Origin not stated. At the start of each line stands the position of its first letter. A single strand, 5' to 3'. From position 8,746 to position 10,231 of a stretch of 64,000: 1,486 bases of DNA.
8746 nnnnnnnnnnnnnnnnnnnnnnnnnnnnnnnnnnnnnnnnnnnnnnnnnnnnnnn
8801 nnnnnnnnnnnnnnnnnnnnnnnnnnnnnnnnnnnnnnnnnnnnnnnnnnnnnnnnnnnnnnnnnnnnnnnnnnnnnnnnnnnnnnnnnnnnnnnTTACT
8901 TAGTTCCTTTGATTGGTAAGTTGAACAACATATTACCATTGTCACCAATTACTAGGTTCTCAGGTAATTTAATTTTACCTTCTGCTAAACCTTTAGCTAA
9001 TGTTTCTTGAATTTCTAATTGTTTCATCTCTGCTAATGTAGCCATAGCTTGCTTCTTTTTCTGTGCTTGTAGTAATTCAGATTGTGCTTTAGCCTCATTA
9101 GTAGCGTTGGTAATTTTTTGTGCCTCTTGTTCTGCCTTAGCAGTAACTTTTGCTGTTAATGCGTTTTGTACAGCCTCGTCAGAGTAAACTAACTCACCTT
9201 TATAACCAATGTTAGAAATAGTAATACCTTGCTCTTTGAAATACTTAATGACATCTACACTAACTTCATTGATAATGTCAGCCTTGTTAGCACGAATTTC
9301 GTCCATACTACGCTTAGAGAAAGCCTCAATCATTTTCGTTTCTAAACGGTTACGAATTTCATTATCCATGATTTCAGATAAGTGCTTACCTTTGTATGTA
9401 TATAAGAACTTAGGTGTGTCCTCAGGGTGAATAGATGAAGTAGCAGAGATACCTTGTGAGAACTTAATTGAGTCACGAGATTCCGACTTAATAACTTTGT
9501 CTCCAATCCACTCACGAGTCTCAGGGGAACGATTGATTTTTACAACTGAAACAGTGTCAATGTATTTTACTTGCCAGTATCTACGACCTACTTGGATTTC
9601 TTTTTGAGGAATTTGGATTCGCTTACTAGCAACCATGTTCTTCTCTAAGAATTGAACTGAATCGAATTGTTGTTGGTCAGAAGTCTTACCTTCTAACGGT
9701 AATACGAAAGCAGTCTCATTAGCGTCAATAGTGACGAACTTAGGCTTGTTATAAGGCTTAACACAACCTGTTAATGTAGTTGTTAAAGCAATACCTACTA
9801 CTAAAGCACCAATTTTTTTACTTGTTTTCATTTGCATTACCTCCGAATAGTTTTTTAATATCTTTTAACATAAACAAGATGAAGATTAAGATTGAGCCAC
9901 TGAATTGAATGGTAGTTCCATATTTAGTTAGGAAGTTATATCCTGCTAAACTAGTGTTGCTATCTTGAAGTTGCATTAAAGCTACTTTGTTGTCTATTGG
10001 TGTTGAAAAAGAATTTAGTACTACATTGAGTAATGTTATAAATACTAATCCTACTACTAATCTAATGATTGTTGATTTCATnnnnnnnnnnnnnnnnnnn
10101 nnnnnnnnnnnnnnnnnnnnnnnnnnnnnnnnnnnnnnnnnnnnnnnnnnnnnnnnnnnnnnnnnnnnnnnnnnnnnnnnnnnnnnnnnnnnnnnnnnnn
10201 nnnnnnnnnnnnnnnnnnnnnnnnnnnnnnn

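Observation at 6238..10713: Two ClpP-like proteases in the early arm, one forming an NfeD/STOPP-stomatin-like cassette with an SPFH lipoprotein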

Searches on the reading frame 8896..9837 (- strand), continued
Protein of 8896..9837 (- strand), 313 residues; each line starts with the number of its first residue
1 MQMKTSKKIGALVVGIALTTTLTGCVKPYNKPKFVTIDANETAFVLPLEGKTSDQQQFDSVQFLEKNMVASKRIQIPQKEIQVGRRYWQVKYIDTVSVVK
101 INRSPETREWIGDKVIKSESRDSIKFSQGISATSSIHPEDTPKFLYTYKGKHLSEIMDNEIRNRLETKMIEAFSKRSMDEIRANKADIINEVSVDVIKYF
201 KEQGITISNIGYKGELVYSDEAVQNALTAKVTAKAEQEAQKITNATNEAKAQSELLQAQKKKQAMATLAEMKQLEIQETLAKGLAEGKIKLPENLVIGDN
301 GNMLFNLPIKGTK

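Call 28: find_encoding_contigs(protein=P0006, flank=6000, max_places=2)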
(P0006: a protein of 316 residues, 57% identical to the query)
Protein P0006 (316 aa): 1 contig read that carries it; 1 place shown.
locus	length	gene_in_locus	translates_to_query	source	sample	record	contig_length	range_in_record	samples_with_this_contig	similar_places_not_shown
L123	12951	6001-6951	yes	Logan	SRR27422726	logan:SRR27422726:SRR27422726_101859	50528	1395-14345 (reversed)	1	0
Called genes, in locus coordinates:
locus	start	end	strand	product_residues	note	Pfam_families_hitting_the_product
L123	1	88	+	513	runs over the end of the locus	-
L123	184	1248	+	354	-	PF13662:Toprim_4 (faint)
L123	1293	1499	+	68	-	-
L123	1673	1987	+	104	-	-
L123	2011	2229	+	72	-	-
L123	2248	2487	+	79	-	-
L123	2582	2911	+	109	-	-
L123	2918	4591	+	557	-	PF01368:DHH, PF17768:RecJ_OB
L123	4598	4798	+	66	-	-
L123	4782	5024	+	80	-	-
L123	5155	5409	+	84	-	-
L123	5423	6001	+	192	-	PF13392:HNH_3 (weak)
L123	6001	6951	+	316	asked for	PF01145:Band_7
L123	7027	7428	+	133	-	PF00565:SNase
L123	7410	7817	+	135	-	-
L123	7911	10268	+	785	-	PF00317:Ribonuc_red_lgN, PF02867:Ribonuc_red_lgC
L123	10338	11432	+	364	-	PF00268:Ribonuc_red_sm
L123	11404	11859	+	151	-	PF00258:Flavodoxin_1 (weak), PF12641:Flavodoxin_3 (weak)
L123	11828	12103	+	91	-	PF00085:Thioredoxin, PF13098:Thioredoxin_2 (weak), PF13192:Thioredoxin_3 (weak)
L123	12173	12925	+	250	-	-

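Call 29: find_encoding_contigs(protein=P0012, flank=6000, max_places=2)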
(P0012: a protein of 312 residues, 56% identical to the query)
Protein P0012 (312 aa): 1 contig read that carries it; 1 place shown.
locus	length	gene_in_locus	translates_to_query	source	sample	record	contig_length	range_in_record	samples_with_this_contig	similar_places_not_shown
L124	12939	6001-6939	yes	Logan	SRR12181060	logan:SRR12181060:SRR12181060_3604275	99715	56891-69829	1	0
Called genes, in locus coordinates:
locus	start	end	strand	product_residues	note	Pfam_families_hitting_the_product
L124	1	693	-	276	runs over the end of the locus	PF01695:IstB_IS21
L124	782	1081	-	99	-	-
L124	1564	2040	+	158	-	-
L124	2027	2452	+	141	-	PF00692:dUTPase, PF22769:DCD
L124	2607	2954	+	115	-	-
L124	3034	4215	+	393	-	-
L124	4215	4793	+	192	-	PF13580:SIS_2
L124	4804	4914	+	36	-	-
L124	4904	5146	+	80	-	-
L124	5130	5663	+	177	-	PF00702:Hydrolase, PF08645:PNK3P, PF13419:HAD_2, PF13242:Hydrolase_like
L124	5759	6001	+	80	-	-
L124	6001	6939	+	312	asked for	PF01145:Band_7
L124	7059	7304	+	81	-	-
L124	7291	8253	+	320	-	PF00294:PfkB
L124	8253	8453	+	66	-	PF14162:YozD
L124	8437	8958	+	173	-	PF06574:FAD_syn (weak), PF01467:CTP_transf_like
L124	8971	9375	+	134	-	-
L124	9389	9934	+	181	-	-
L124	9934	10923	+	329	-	PF02223:Thymidylate_kin (faint), PF00383:dCMP_cyt_deam_1, PF14437:MafB19-deam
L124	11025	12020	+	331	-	PF00303:Thymidylat_synt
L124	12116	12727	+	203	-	PF04542:Sigma70_r2, PF04545:Sigma70_r4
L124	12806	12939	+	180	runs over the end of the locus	-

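Call 30: find_encoding_contigs(protein=P0035, flank=8000, max_places=2)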
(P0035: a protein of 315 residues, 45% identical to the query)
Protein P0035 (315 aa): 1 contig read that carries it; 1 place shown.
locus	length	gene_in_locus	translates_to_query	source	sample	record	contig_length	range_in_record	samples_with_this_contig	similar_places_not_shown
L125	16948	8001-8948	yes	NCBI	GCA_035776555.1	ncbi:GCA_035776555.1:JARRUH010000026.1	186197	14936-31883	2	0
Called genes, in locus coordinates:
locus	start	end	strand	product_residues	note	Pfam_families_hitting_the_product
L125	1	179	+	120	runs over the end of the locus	-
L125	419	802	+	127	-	-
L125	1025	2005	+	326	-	PF00268:Ribonuc_red_sm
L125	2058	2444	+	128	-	-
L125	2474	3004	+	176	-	PF01503:PRA-PH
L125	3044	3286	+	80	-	PF00085:Thioredoxin (weak), PF13192:Thioredoxin_3, PF00462:Glutaredoxin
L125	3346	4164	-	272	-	PF01068:DNA_ligase_A_M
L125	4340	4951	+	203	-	PF16473:Rv2179c-like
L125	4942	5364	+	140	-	-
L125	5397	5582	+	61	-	-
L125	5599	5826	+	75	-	-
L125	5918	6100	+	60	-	-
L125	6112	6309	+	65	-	-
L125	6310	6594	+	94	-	-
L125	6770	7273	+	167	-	PF05565:Sipho_Gp157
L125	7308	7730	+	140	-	-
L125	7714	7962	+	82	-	-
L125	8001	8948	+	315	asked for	PF01145:Band_7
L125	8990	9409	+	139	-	-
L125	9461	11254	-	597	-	PF14280:DUF4365 (faint)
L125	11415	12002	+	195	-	-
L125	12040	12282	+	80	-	-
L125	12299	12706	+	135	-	-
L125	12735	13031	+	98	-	-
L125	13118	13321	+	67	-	PF00269:SASP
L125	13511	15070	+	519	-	PF13439:Glyco_transf_4 (weak), PF20706:GT4-conflict, PF00534:Glycos_transf_1, PF13692:Glyco_trans_1_4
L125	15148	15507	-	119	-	PF09682:Phage_holin_6_1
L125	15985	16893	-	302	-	PF01510:Amidase_2, PF09374:PG_binding_3 (faint), PF01471:PG_binding_1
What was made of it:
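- Tried and rejected: Its conserved outward loop of about 30 residues and its obligatory pairing with the SPFH gene do not fit, and relatives carry a separate holin-endolysin cassette (call 30).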

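Call 33: search_protein_families(library=ncbifam, proteins=[window:8896-9837:-], max_evalue=0.01)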
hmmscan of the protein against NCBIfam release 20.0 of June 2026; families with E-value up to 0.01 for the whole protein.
window:8896-9837:- (313 aa): 1 family
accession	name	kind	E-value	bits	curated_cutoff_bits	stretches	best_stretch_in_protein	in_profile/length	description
NF050125.1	ChrA_rel_RiPP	equivalog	0.0092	16.7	40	1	3-29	1-28/56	chryseobasin-related MNIO class RiPP peptide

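Call 34: search_protein_families(library=padloc, proteins=[window:8896-9837:-], max_evalue=0.01)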
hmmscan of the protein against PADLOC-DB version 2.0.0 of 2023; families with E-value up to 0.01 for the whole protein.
window:8896-9837:- (313 aa): 0 families

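Call 65: predict_structure(alignment_id=A4)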
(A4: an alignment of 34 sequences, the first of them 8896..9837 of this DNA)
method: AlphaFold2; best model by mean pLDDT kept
length: 313 residues; sequences in the alignment: 34
mean_pLDDT: 81.3   pTM: 0.62
mean pLDDT of the five models: 81.3, 79.8, 79.5, 78.8, 77.7
residues with pLDDT >= 90: 133; 70-90: 110; 50-70: 45; < 50: 25
segments of 3 or more residues with pLDDT < 50: 1-4, 294-313
pLDDT, mean of each block of 10 residues (from residue 1): 50 65 72 92 87 70 88 89 86 91 95 93 92 95 92 95 96 92 92 96 96 89 76 79 88 86 77 68 59 46 43 36
secondary structure, 60 per line:
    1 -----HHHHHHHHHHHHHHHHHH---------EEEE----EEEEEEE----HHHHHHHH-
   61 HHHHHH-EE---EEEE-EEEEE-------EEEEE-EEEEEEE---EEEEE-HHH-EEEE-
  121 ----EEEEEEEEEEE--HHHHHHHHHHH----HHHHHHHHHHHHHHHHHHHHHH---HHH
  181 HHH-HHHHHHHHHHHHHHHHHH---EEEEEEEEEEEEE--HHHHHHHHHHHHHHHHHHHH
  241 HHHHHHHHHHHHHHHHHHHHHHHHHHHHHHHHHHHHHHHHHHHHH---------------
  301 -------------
elements in order: H6-23 E33-36 E41-47 H52-59 H61-66 E73-76 E78-82 E90-94 E96-102 E106-110 E116-119 E125-135 H138-148 H153-174 H178-183 H185-202 E206-218 H221-285
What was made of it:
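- On SPFH / Band 7 superfamily (PF01145): A single helix spans 221-285 (call 65).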

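Call 67: fold_search(model_id=the predicted structure, library=pdb)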
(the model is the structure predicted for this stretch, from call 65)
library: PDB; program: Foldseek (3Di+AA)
matches with E <= 10: 361; with E <= 0.001: 64
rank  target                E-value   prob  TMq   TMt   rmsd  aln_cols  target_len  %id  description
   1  8rrh_B                1.3e-11  1.00  0.45  0.47  18.9       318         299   12  The human prohibitin complex (released 2024-12-18)
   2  8rrh_A                2.5e-11  1.00  0.46  0.52  15.6       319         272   14  The human prohibitin complex (released 2024-12-18)
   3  9oh9_A                1.1e-10  1.00  0.44  0.53  18.6       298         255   14  Human Stomatin Complex in Native Membrane Vesicles (released 2025-08-13)
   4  9z7u_B                1.8e-10  1.00  0.44  0.50  17.9       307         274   15  Human Stomatin - C8 Symmetry (released 2026-02-25)
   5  9oh9_B                2.1e-10  1.00  0.44  0.52  17.6       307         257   15  Human Stomatin Complex in Native Membrane Vesicles (released 2025-08-13)
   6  9z7u_C                2.7e-10  1.00  0.44  0.50  18.3       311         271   14  Human Stomatin - C8 Symmetry (released 2026-02-25)
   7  9o9z_a                6.6e-10  1.00  0.43  0.50  13.6       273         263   12  The human PHB1/2 complex (closed) (released 2025-10-22)
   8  9o9z_A                9.4e-10  1.00  0.45  0.57  13.2       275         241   14  The human PHB1/2 complex (closed) (released 2025-10-22)
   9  7vhq_E                2.3e-09  1.00  0.46  0.53   7.8       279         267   16  Structural insights into the membrane microdomain organization by SPFH family proteins (released 2022-01-19)
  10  7vhq_G                2.3e-09  1.00  0.44  0.46  10.7       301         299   12  Structural insights into the membrane microdomain organization by SPFH family proteins (released 2022-01-19)
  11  9vvg_A                2.9e-09  1.00  0.43  0.45  10.2       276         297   12  Cryo-EM structure of the erlin1/2 complex purified using GDN and CHS (released 2026-03-25)
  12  9bw6_A                5.3e-09  1.00  0.38  0.17  17.6       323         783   14  Human Vault Cage in complex with PARP4 (released 2025-02-05)
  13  9cz2_XA               7.1e-09  1.00  0.45  0.50   8.2       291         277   18  Cryo-EM structure of a nautilus-like HflK/C assembly in complex with FtsH AAA protease (released 2024-11-13)
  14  9mxv_A                9.0e-09  1.00  0.38  0.17  12.8       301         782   15  Human Vault Cage in complex with ADP (released 2025-02-05)
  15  9vvj_A                9.6e-09  1.00  0.44  0.46   9.7       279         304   13  Cryo-EM structure of the erlin1/2 complex purified using DDM and GDN (released 2026-03-25)
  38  8z5g_A                3.2e-07  1.00  0.47  0.52   9.2       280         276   14  Cryo-EM structure of E.coli SPFH-NfeD family protein complex QmcA-YbbJ (released 2024-08-21)
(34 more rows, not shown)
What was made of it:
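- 8896..9837 (-): SPFH/Band-7 lipoprotein (probable start 9831; lipobox LTG-C25; SPFH core about 30-220; single helix 221-285; flexible conserved C-terminus). Model pLDDT 81 matching prohibitin, stomatin, HflK/C, erlin, flotillin and QmcA (calls 65, 67).
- On SPFH / Band 7 superfamily (PF01145): The model (pLDDT 81) matches prohibitin, stomatin, HflK/C, erlin, flotillin, the vault shoulder domain and QmcA at E 1e-11 to 1e-6 (calls 65, 67).
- Closest known: NfeD/STOPP-stomatin operons. Same: The SPFH fold matches QmcA in 8z5g at E 3e-7 (call 67).
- Closest known: HflK/C. Same: They are among the top fold matches, with 8rrh at 1e-11 and 7vhq and 9cz2 at about 1e-9 (call 67).
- Fold: the SPFH model matches cage-forming SPFH proteins (calls 65, 67).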

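Call 89: search_dna_similar(query=window:8896-9837:-, collection=phages, mode=protein, max_evalue=1, max_rows=40)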
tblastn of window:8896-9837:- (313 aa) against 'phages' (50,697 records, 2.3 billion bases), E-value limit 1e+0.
Records with a match: 41; places in all: 41; records where one place covers at least 80% of the query: 3.
Best place of each record, by identity: <60% 41.
By first word of the organism name: Erwinia 29; Salmonella 5; Bacillus 2; Bacteriophage 1; Enterobacter 1; Hafnia 1; Escherichia 1; Pseudomonas 1.
By host as written in the record: Erwinia amylovora 11; - 6; Erwinia amylovora IVIA 1892.1 4; Erwinia sp. 3; Bacillus megaterium str. ATCC 43725 2; Erwinia amylovora 1/79Sm 2; Erwinia amylovora IVIA 1614.1 1; Erwinia amylovora IVIA 1526.6 1; and 11 more.
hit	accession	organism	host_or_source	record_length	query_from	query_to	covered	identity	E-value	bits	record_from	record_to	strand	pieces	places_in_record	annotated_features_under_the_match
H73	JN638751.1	Bacillus phage G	Bacillus megaterium str. ATCC 43725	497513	1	308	98%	47.3%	2e-82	277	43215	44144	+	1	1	65: gp65 | 64: gp64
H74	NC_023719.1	Bacillus phage G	Bacillus megaterium str. ATCC 43725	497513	1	308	98%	47.3%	2e-82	277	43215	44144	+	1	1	65: gp65 | 64: gp64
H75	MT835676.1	Bacteriophage sp.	human fecal samples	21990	2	254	81%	36.9%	5e-40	154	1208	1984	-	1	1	record has no annotation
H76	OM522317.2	Erwinia phage Hena2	Erwinia amylovora 1/79Sm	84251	106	289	59%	24.2%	2e-1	39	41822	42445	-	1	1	hypothetical protein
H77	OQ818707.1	Erwinia phage Rouille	Erwinia amylovora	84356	106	289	59%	24.2%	2e-1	39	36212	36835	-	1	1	band 7 protein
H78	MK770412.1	Salmonella phage SE5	sewage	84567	106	289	59%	24.2%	2e-1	39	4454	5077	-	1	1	hypothetical protein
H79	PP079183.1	Erwinia phage vEam_W_25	Erwinia amylovora IVIA 1614.1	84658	106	289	59%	24.2%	2e-1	39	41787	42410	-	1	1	lipoprotein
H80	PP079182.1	Erwinia phage vEam_PM_6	Erwinia amylovora IVIA 1526.6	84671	106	289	59%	24.2%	2e-1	39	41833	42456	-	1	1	lipoprotein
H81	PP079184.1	Erwinia phage vEam_PM_27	Erwinia amylovora IVIA 1892.1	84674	106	289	59%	24.2%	2e-1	39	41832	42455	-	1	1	lipoprotein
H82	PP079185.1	Erwinia phage vEam_PM_21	Erwinia amylovora IVIA 1892.1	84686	106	289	59%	24.2%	2e-1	39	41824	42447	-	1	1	lipoprotein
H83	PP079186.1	Erwinia phage vEam_W_28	Erwinia amylovora IVIA 1892.1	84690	106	289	59%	24.2%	2e-1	39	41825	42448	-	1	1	lipoprotein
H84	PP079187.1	Erwinia phage vEam_S_24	Erwinia amylovora IVIA 1892.1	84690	106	289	59%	24.2%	2e-1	39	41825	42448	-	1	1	lipoprotein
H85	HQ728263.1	Erwinia phage vB_Eam-MM7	Erwinia amylovora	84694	106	289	59%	24.2%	2e-1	39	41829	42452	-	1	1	gp051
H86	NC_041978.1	Erwinia phage vB_Eam-MM7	Erwinia amylovora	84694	106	289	59%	24.2%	2e-1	39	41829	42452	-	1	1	lipoprotein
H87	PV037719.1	Erwinia phage Coenus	Erwinia amylovora Ea 1/79 (DSM17948)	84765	106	289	59%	24.2%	2e-1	39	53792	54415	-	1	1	lipoprotein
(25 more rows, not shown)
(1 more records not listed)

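Call 90: get_annotated_region(hit=H77, flank=1800)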
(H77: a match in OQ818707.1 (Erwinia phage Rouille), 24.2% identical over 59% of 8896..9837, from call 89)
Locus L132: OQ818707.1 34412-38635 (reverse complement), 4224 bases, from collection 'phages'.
description: Erwinia phage Rouille, complete genome.
organism: Erwinia phage Rouille (NCBI taxid 3056602)
taxonomy: Viruses; Duplodnaviria; Heunggongvirae; Uroviricota; Caudoviricetes; Ounavirinae; Kolesnikvirus; Kolesnikvirus M7
host: Erwinia amylovora; source: soil - pear; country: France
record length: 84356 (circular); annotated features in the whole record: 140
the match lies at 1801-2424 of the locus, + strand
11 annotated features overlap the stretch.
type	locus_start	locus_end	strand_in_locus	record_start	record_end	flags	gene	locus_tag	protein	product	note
CDS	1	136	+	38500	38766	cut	-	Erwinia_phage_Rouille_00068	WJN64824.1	hypothetical protein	-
CDS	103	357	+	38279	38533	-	-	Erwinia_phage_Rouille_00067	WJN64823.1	hypothetical protein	-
CDS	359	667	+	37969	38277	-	accD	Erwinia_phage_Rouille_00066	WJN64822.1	acetyl-coenzyme A carboxylase carboxyl transferase subunit beta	Acetyl-coenzyme A carboxylase carboxyl transferase subunit beta, chloroplastic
CDS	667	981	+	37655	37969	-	-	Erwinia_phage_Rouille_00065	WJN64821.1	hypothetical protein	-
CDS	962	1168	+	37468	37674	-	-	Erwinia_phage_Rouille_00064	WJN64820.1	hypothetical protein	-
CDS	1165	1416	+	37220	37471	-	-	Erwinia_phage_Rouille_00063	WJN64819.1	hypothetical protein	-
CDS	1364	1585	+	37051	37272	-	-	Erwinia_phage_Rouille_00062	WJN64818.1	hypothetical protein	-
CDS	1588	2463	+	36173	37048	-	-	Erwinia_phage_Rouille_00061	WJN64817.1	band 7 protein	band 7 protein [Erwinia phage phiEa104]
CDS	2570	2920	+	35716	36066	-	-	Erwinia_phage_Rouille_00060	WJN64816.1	hypothetical protein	-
CDS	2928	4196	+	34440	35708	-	-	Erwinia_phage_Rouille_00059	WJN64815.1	tRNA nucleotidyltransferase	tRNA nucleotidyltransferase [Erwinia phage vB_Eam-MM7]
CDS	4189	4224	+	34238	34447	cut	-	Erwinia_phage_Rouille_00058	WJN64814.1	hypothetical protein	-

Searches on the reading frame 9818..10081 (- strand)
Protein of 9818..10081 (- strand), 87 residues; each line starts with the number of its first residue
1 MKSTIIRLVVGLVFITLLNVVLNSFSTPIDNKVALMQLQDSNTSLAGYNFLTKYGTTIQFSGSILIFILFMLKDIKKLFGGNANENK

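Call 3: search_protein_families(library=pfam, proteins=[window:9818-10081:-], max_evalue=0.01)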
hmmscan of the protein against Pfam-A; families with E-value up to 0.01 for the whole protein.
window:9818-10081:- (87 aa): 0 families

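Call 4: search_protein_families(library=phrogs, proteins=[window:9818-10081:-], max_evalue=0.001)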
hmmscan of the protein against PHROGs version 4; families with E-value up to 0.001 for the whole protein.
window:9818-10081:- (87 aa): 0 families

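Call 33: search_protein_families(library=ncbifam, proteins=[window:9818-10081:-], max_evalue=0.01)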
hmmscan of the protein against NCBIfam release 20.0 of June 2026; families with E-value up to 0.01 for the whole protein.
window:9818-10081:- (87 aa): 0 families

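Call 34: search_protein_families(library=padloc, proteins=[window:9818-10081:-], max_evalue=0.01)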
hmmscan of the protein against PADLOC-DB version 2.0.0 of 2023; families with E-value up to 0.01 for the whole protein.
window:9818-10081:- (87 aa): 0 families

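Call 61: search_protein_families(library=pfam, alignment_id=A5, max_evalue=0.05)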
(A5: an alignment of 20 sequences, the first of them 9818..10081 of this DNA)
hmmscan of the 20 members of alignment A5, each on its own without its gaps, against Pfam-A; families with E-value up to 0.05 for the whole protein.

A. member 1, window:9818-10081:- (87 aa): 1 family
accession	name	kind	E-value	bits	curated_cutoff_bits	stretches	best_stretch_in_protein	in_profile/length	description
PF00499.25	Oxidored_q3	-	0.025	14.7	33.2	1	4-70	76-141/146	NADH-ubiquinone/plastoquinone oxidoreductase chain 6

B. families by the number of members that match (of 20 scanned): 5 families
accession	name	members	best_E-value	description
PF15125.11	TMEM238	1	0.016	TMEM238 protein family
PF02674.22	Colicin_V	1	0.021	Colicin V production protein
PF00499.25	Oxidored_q3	1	0.025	NADH-ubiquinone/plastoquinone oxidoreductase chain 6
PF08071.17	RS4NT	1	0.028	RS4NT (NUC023) domain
PF09534.15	Trp_oprn_chp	1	0.043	Tryptophan-associated transmembrane protein (Trp_oprn_chp)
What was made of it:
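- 9818..10081 (-): Mini-protein: 87-aa 2-TM hairpin, N-in/C-in, outward loop carrying the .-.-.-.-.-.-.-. motif, basic C-terminal tail; conserved partner of the SPFH lipoprotein. No Pfam family (calls 3, 61).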

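Call 83: search_protein_representatives(protein=window:9818-10081:-)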
Query: 87 residues. Proteins with E-value up to 0.001 (for the whole library): 7; up to 1e-10: 4; up to 1e-30: 1. The best 7 are listed.
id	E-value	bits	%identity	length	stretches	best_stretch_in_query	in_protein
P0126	7.2e-47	172.6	100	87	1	1-87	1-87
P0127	2.1e-17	79.0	44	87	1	2-87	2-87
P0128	2.5e-15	72.4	32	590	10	33-70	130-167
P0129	2.7e-11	59.6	39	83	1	4-82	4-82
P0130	1.3e-08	51.0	38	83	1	1-82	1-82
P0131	6.2e-06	42.6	40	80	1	1-82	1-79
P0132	8.3e-06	42.2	36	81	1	1-78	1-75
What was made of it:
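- Tried and rejected: The family evolves too fast for that approach, and the profile could not be submitted because of the input rule (call 83).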
